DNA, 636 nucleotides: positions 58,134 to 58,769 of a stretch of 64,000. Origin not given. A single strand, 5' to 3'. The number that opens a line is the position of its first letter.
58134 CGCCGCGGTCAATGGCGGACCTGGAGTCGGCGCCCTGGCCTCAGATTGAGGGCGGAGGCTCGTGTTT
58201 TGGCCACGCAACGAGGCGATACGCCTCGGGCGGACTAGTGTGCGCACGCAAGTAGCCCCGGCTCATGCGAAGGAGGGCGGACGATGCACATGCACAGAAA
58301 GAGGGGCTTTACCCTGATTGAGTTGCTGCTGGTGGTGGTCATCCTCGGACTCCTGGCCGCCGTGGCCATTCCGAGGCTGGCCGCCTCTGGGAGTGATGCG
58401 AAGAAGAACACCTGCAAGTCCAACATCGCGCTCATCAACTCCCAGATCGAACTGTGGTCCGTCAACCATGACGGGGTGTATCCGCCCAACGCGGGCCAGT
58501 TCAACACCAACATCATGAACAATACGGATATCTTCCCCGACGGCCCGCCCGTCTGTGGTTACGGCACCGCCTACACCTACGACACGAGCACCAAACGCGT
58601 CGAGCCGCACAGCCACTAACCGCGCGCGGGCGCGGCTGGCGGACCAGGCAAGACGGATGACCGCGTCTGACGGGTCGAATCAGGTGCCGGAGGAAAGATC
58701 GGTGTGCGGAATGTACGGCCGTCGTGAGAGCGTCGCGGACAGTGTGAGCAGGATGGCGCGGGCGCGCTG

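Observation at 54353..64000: Canonical-order T2SS-like locus (E-F-G-H-I-J-K-L-M) with tandemly triplicated major pseudopilin gene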

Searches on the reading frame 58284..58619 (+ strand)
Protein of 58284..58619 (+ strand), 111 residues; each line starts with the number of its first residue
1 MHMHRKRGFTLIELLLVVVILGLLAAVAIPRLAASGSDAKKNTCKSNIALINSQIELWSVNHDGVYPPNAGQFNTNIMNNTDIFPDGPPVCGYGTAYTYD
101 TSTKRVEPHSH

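Call 6: search_protein_families(library=pfam, proteins=[window:58284-58619:+], max_evalue=0.01)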
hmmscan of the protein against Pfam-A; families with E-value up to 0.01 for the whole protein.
window:58284-58619:+ (111 aa): 1 family
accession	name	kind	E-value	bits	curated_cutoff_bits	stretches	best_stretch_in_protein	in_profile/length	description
PF07963.17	N_methyl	-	3.1e-09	36.4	21.2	1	3-29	1-27/27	Prokaryotic N-terminal methylation motif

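Call 7: search_protein_families(library=ncbifam, proteins=[window:58284-58619:+], max_evalue=0.01)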
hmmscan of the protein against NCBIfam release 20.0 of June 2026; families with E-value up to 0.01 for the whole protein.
window:58284-58619:+ (111 aa): 10 families
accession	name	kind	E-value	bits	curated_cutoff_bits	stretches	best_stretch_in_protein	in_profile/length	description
TIGR01710.1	typeII_sec_gspG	equivalog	5.2e-12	46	88.85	1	7-69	1-62/134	type II secretion system major pseudopilin GspG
NF040999.1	pilin_ComGC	equivalog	3.7e-11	43.1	75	1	7-64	2-58/84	competence type IV pilus major pilin ComGC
NF041775.1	typeIV_PilA_Myxo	equivalog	6.1e-10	39.4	400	1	5-58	9-63/214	type IV pilin protein PilA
TIGR02532.1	IV_pilin_GFxxxE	domain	2.2e-08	33.6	16.3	1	6-29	1-24/24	prepilin-type N-terminal cleavage/methylation domain-containing protein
TIGR01708.2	typeII_sec_gspH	equivalog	4.8e-07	29.9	80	1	7-33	2-28/169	type II secretion system minor pseudopilin GspH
NF007862.0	PRK10574.1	equivalog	6.6e-07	29.6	138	1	3-72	1-70/145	prepilin peptidase-dependent pilin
TIGR02596.1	TIGR02596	subfamily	0.00036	20.7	70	1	9-35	1-27/196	Verru_Chthon cassette protein D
NF041013.1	T4P_ComGE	equivalog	0.00091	19.3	49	1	6-42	3-39/83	competence type IV pilus minor pilin ComGE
NF007800.0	PRK10506.1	equivalog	0.0018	18.1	158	1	2-27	4-29/163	prepilin peptidase-dependent protein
NF040982.1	ComGD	equivalog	0.0091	16.4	70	0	6-28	1-23/139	competence type IV pilus minor pilin ComGD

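Call 11: find_homologous_proteins(query=window:58284-58619:+)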
Query window:58284-58619:+ (111 aa): 315 proteins with E <= 0.001 among 724 candidates; the best 120 are listed.
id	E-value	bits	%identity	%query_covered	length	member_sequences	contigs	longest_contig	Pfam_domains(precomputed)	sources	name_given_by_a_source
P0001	3.4e-61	222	93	98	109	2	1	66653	PF07963.18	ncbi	-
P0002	3.3e-57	209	86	98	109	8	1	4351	PF07963.18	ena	-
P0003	1.2e-56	208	86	98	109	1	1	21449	PF07963.18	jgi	-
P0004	1.7e-56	207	86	98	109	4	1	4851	PF07963.18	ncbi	-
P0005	1.7e-56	207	84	98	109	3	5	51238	PF07963.18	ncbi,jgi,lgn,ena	-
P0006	2.4e-56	207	85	98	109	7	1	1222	PF07963.18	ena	-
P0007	5.2e-55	202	84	98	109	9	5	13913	PF07963.18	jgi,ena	-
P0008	8.2e-55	202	82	100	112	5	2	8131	PF07963.18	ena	-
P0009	8.5e-55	202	82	100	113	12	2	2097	PF07963.18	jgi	-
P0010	1.2e-53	198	81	100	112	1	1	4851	PF07963.18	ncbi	-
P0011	1.5e-53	198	82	100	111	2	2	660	PF07963.18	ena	-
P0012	2.8e-52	194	84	98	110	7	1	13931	PF07963.18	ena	-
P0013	1.2e-51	191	79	100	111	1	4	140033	PF07963.18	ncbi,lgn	-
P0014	1.3e-51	191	77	100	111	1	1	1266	PF07963.18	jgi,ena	-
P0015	1.2e-50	188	77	100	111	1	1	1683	PF07963.18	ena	-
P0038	9.8e-43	163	66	100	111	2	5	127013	PF07963.18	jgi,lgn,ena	jgi:prepilin-type N-terminal cleavage/methylation domain-containing protein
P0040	4.3e-41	158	69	95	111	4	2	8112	PF07963.18,PF26697.1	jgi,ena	jgi:type II secretion system protein G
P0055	2.0e-29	120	55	100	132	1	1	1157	PF07963.18,PF26697.1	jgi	jgi:prepilin-type N-terminal cleavage/methylation domain-containing protein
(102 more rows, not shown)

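Call 13: find_encoding_contigs(protein=P0013, flank=10000, max_places=3)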
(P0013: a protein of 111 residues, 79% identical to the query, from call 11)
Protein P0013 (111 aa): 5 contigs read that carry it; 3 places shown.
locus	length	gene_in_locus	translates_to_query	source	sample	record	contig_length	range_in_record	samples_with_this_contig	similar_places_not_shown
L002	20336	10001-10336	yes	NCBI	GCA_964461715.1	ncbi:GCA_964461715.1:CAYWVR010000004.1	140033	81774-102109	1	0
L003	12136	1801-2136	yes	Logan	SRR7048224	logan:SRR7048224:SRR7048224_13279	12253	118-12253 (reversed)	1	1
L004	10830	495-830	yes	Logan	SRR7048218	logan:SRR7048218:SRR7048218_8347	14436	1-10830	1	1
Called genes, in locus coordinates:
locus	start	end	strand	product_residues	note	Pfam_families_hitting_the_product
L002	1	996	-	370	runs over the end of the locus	PF13490:zf-HC2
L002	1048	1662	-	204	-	PF04542:Sigma70_r2, PF08281:Sigma70_r4_2, PF04545:Sigma70_r4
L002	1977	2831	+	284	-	-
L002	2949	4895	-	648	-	PF00072:Response_reg, PF01590:GAF, PF13185:GAF_2 (weak), PF13492:GAF_3, PF13487:HD_5, PF01966:HD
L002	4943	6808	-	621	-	PF00672:HAMP, PF02518:HATPase_c, PF14501:HATPase_c_5 (weak)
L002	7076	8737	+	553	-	PF05157:MshEN, PF00437:T2SSE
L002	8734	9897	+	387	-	PF00482:T2SSF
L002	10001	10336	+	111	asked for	PF07963:N_methyl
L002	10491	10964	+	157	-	-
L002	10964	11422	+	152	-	-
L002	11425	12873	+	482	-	PF00932:LTD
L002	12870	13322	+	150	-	-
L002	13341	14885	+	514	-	PF11104:PilM_2 (weak), PF05137:PilN (weak)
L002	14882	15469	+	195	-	PF04612:T2SSM (faint)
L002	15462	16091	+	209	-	-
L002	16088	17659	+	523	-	PF03958:Secretin_N, PF00263:Secretin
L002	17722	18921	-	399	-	PF01590:GAF, PF13492:GAF_3, PF13487:HD_5, PF01966:HD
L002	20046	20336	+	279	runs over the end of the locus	PF02405:MlaE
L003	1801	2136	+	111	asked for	PF07963:N_methyl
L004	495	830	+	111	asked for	PF07963:N_methyl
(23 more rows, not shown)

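Call 14: find_encoding_contigs(protein=P0038, flank=10000, max_places=3)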
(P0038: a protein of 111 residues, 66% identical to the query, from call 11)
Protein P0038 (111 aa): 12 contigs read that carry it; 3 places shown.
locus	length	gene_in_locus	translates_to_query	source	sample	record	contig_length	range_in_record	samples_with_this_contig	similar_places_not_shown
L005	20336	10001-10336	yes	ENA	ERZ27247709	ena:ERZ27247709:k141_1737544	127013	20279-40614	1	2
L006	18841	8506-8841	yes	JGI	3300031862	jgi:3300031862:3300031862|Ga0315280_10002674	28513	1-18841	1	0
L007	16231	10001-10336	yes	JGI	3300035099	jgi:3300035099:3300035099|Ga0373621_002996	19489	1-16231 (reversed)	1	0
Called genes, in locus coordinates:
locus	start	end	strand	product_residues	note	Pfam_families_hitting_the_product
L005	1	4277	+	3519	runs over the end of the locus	PF00932:LTD, PF10528:GLEYA (faint), PF13287:Fn3_assoc, PF13290:CHB_HEX_C_1, PF08757:CotH, PF00932:LTD, PF07691:PA14, PF03160:Calx-beta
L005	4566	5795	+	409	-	PF00155:Aminotran_1_2 (weak), PF01053:Cys_Met_Meta_PP (weak), PF01041:DegT_DnrJ_EryC1, PF01212:Beta_elim_lyase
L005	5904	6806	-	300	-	PF04055:Radical_SAM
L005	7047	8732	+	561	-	PF05157:MshEN, PF00437:T2SSE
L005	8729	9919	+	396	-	PF00482:T2SSF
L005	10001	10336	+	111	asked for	PF07963:N_methyl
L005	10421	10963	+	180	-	PF07963:N_methyl (weak)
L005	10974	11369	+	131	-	-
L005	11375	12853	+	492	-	PF00932:LTD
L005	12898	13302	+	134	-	-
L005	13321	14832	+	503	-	PF11104:PilM_2, PF05137:PilN (weak)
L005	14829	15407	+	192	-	PF04612:T2SSM (weak)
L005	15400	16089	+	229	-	-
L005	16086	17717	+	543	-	PF03958:Secretin_N, PF00263:Secretin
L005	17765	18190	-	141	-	-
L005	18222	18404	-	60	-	-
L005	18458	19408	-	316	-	PF05935:Arylsulfotrans (faint), PF22701:Mala_s_1-like (weak), PF14269:Arylsulfotran_2 (faint)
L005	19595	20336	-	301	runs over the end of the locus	-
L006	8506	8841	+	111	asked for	PF07963:N_methyl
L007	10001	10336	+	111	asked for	PF07963:N_methyl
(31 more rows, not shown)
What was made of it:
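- Closest known: Type II secretion system major pseudopilin GspG and the gspE-F-G-H-I-J-K gene block. Different: The C-like protein and the secretin come last rather than first (calls 13, 14).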

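Call 16: find_related_loci(query=A2, collection=genome_contigs, flank=10000)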
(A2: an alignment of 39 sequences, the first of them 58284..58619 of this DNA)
Query A2 (111 aa) in genome_contigs; peptide patterns used: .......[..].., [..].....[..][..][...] (x = any residue, [..] = any of these).
130 stretches matched a pattern; 69 encode a relative of the query (tblastn E <= 1e-3); 67 distinct loci.
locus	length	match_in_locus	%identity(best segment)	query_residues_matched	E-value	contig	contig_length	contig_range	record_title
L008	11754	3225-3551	88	3-111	1e-53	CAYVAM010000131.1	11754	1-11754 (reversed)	MAG TPA_asm: uncultured Anaerolineales bacterium isolate binchicken_co211_313 genome assembly, contig: NODE_3790_length_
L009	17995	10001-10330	84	2-111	1e-51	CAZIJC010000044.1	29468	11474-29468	MAG TPA_asm: uncultured Anaerolineales bacterium isolate SRP068000_co4_80 genome assembly, contig: NODE_1181_length_2946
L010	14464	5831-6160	85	2-111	4e-51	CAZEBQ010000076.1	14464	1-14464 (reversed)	MAG TPA_asm: uncultured Anaerolineales bacterium isolate binchicken_co211_250 genome assembly, contig: NODE_2761_length_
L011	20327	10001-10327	84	3-111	5e-51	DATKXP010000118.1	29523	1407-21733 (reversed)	MAG TPA_asm: Phycisphaerae bacterium isolate SMAG_U14195 k141_3124271, whole genome shotgun sequence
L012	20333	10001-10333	79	1-111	2e-47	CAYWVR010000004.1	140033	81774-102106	MAG TPA_asm: uncultured Anaerolineales bacterium isolate SRP141376_co2_43 genome assembly, contig: NODE_265_length_14003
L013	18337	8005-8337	77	1-111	4e-46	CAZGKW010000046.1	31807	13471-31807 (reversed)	MAG TPA_asm: uncultured Anaerolineales bacterium isolate binchicken_co17_275 genome assembly, contig: NODE_3900_length_3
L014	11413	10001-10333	74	1-111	4e-42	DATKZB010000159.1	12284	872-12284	MAG TPA_asm: Phycisphaerae bacterium isolate SMAG_U14234 k141_2778561, whole genome shotgun sequence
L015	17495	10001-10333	64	1-111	3e-36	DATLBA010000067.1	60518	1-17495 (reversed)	MAG TPA_asm: Phycisphaerae bacterium isolate SMAG_U14286 k141_4265560, whole genome shotgun sequence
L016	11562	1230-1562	59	1-111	1e-33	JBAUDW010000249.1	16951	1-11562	MAG: Phycisphaerae bacterium isolate MFD12939_ilm_asm_bin30 k127_98777, whole genome shotgun sequence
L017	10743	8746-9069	54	1-111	4e-33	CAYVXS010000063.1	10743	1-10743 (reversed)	MAG TPA_asm: uncultured Pirellulales bacterium isolate binchicken_co129_185 genome assembly, contig: NODE_19482_length_1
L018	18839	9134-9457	54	1-111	1e-32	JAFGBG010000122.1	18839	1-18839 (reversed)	MAG: Sedimentisphaerales bacterium isolate Zod_Metabat.1017 k87_5752444, whole genome shotgun sequence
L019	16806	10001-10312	63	8-111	1e-32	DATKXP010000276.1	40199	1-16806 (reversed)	MAG TPA_asm: Phycisphaerae bacterium isolate SMAG_U14195 k141_78645, whole genome shotgun sequence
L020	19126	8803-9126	54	1-111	1e-32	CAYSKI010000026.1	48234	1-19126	MAG TPA_asm: uncultured Pirellulales bacterium isolate binchicken_co89_445 genome assembly, contig: NODE_910_length_4823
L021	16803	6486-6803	59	6-111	7e-32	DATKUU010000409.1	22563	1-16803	MAG TPA_asm: Phycisphaerae bacterium isolate SMAG_U14115 k141_2058131, whole genome shotgun sequence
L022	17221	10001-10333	55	1-111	1e-31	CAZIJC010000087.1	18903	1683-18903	MAG TPA_asm: uncultured Anaerolineales bacterium isolate SRP068000_co4_80 genome assembly, contig: NODE_3138_length_1890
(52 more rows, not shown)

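Call 25: predict_structure(alignment_id=A2)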
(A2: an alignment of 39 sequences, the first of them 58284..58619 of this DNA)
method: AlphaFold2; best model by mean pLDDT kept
length: 111 residues; sequences in the alignment: 39
mean_pLDDT: 89.3   pTM: 0.67
mean pLDDT of the five models: 89.3, 88.7, 87.0, 86.8, 86.4
residues with pLDDT >= 90: 79; 70-90: 25; 50-70: 5; < 50: 2
segments of 3 or more residues with pLDDT < 50: none
pLDDT, mean of each block of 10 residues (from residue 1): 64 93 90 84 93 95 94 93 91 93 93 85
secondary structure, 60 per line:
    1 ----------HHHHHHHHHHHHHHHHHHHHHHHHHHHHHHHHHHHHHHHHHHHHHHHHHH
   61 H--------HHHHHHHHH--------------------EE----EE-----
elements in order: H11-61 H70-78
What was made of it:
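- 58284..58619 (+): G3: major mini-pseudopilin copy 3 (111 aa, leader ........). The variant patch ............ loses two acidic residues relative to G1/G2. AlphaFold2 mean pLDDT 89.3 (call 25).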

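Call 27: search_solved_structures(query=A2, max_evalue=0.01, show_alignments=2)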
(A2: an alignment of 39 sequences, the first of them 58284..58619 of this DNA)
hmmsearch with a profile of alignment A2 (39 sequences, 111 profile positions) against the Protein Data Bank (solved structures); distinct sequences matched with E-value up to 0.01: 20.
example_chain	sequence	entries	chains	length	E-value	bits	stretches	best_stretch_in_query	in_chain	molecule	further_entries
9egp_A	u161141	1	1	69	1.9e-12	50.5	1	3-67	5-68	Geopilin domain 1 protein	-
7tgg_A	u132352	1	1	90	1.8e-11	47.5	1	3-68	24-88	Geopilin domain 1 protein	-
2m7g_A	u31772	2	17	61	2.7e-09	40.4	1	9-68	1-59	Geopilin domain 1 protein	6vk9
8tj2_C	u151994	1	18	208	2.7e-08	37.2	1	9-53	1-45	Type IV major pilin protein PilA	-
6xxe_A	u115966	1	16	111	3.4e-08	36.9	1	9-69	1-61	Uncharacterized protein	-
9lab_B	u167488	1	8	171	4.3e-08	36.6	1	4-45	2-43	MSHA major pilin subunit MshA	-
8pfb_G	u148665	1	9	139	7.9e-08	35.7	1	9-70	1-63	Type IV pilin PilE1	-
5wda_A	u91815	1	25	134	1e-07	35.4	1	9-80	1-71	General secretion pathway protein G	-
8qqj_J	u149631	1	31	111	1.2e-07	35.1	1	9-69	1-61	Type IV narrow pilus major component PilA5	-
9laa_A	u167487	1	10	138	4.7e-07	33.2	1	3-33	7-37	Type IV pilin protein PilA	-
1oqw_A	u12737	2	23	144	4.5e-06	30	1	9-52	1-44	Fimbrial protein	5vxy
8tum_e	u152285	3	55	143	6e-06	29.6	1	9-48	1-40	Type IV major pilin protein PilA | Pilin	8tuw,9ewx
6xxd_A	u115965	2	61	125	7.4e-06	29.4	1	9-75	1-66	PilA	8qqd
8tob_GA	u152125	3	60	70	1.2e-05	28.7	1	10-57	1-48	Fimbrial protein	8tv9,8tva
8p3b_A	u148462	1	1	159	9.6e-05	25.8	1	9-39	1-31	Fimbrial protein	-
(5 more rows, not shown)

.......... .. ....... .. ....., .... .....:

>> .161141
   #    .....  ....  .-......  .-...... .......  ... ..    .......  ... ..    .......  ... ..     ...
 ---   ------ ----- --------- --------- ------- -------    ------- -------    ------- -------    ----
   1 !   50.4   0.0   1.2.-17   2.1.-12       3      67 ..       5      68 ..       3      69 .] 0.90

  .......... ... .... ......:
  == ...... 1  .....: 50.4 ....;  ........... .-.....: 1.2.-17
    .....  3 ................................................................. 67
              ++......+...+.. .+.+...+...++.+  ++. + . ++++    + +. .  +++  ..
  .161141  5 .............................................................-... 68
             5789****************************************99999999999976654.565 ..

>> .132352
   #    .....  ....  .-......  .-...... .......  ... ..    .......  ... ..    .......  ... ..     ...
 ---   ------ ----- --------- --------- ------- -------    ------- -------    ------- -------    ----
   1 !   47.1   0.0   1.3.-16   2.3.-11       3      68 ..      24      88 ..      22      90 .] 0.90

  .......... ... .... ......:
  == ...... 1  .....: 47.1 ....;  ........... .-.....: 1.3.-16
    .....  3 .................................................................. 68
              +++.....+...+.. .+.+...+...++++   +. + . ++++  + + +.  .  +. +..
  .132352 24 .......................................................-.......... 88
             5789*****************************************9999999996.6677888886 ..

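Call 28: fold_search(model_id=the predicted structure, library=pdb)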
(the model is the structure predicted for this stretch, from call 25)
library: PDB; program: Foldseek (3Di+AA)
matches with E <= 10: 11; with E <= 0.001: 0
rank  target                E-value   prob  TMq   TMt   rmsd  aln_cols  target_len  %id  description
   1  4ixj_A                6.9e-01  0.80  0.50  0.26   2.9        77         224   21  The structure of PilJ, a Type IV pilin from Clostridium difficile (released 2014-01-01)
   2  9iuf_A                2.1e+00  0.57  0.44  0.25   2.3        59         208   22  Cryo-EM structure of the type IVb pilus from enterotoxigenic Escherichia coli (released 2025-05-28)
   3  8oix_N                8.6e+00  0.08  0.28  0.16   2.4        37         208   24  CryoEM structure of 20S Trichomonas vaginalis proteasome in complex with proteasome inhibitor Salinosporamid A (released 2024-04-10)
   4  4nnj_A                8.6e+00  0.08  0.29  0.04   3.4        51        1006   16  Crystal structure of Uba1 in complex with ubiquitin-AMP and thioesterified ubiquitin (released 2014-05-07)
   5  5ewu_A                8.6e+00  0.04  0.19  0.06   3.0        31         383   19  Crystal structure of the Arabidopsis thaliana C-terminal Chlh at 1.25A (released 2016-12-07)
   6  7wfd_A3               8.6e+00  0.03  0.22  0.12  12.2        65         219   14  Left PSI in the cyclic electron transport supercomplex NDH-PSI from Arabidopsis (released 2022-03-16)
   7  4qht_A                8.6e+00  0.03  0.18  0.10   5.3        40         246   22  Crystal structure of AAA+/ sigma 54 activator domain of the flagellar regulatory protein FlrC from Vibrio cholerae in  (released 2014-07-16)
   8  6ytj_AAA              9.2e+00  0.10  0.24  0.02   1.3        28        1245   18  Magnesium chelatase H subunit (ChlH) E625K variant from Synechocystis sp.PCC6803 (released 2020-12-09)
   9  5l6i_C                9.2e+00  0.07  0.29  0.04   3.5        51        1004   16  Uba1 in complex with Ub-MLN4924 covalent adduct (released 2017-06-14)
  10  5l6i_A                9.8e+00  0.07  0.26  0.04   3.4        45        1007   16  Uba1 in complex with Ub-MLN4924 covalent adduct (released 2017-06-14)
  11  6zhu_A                9.8e+00  0.06  0.28  0.04   4.4        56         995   12  Yeast Uba1 in complex with Ubc3 and ATP (released 2022-01-12)
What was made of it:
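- Tried and rejected: The best was PilJ at E 0.69 (call 28).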

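Call 30: find_encoding_contigs(protein=window:58284-58619:+, flank=6000, max_places=6)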
Protein window:58284-58619:+ (111 aa): no gene with exactly this product is on record in the collection.

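Call 31: find_related_loci(query=A2, collection=metagenome_contigs, flank=4000)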
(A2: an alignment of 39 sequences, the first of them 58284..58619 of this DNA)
Query A2 (111 aa) in metagenome_contigs; peptide patterns used: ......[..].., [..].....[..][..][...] (x = any residue, [..] = any of these).
600 stretches matched a pattern (row limit reached: there are more); 555 encode a relative of the query (tblastn E <= 1e-3); the best 80 are kept; 80 distinct loci.
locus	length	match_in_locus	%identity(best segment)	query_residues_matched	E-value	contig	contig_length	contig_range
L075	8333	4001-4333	70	1-111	2e-52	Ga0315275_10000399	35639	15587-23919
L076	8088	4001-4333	69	1-111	5e-52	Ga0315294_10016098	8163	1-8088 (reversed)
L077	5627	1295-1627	69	1-111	8e-52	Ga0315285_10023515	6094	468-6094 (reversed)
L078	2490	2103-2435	83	2-111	4e-49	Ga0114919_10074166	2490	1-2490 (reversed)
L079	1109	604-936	69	1-111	1e-47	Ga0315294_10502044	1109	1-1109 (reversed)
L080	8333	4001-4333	55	1-111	6e-43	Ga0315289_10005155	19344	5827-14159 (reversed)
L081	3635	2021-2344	52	1-111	1e-30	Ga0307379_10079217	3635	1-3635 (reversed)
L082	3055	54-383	50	1-111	6e-29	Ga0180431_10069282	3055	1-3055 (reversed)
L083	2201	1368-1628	49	25-111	1e-27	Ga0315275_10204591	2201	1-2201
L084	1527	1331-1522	63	1-64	8e-23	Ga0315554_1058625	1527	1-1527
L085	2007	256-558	43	8-111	3e-22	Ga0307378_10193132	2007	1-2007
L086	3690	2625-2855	46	3-83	5e-20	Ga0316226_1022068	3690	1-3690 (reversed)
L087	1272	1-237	42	4-82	9e-20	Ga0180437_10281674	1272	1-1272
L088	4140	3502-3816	48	5-111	2e-19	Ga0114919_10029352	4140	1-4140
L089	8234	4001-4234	46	5-83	2e-19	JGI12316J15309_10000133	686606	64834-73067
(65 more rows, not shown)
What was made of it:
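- Tried and rejected: The metagenome scan added few close relatives (call 31).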

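Call 32: find_encoding_contigs(protein=P0001, flank=10000, max_places=4)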
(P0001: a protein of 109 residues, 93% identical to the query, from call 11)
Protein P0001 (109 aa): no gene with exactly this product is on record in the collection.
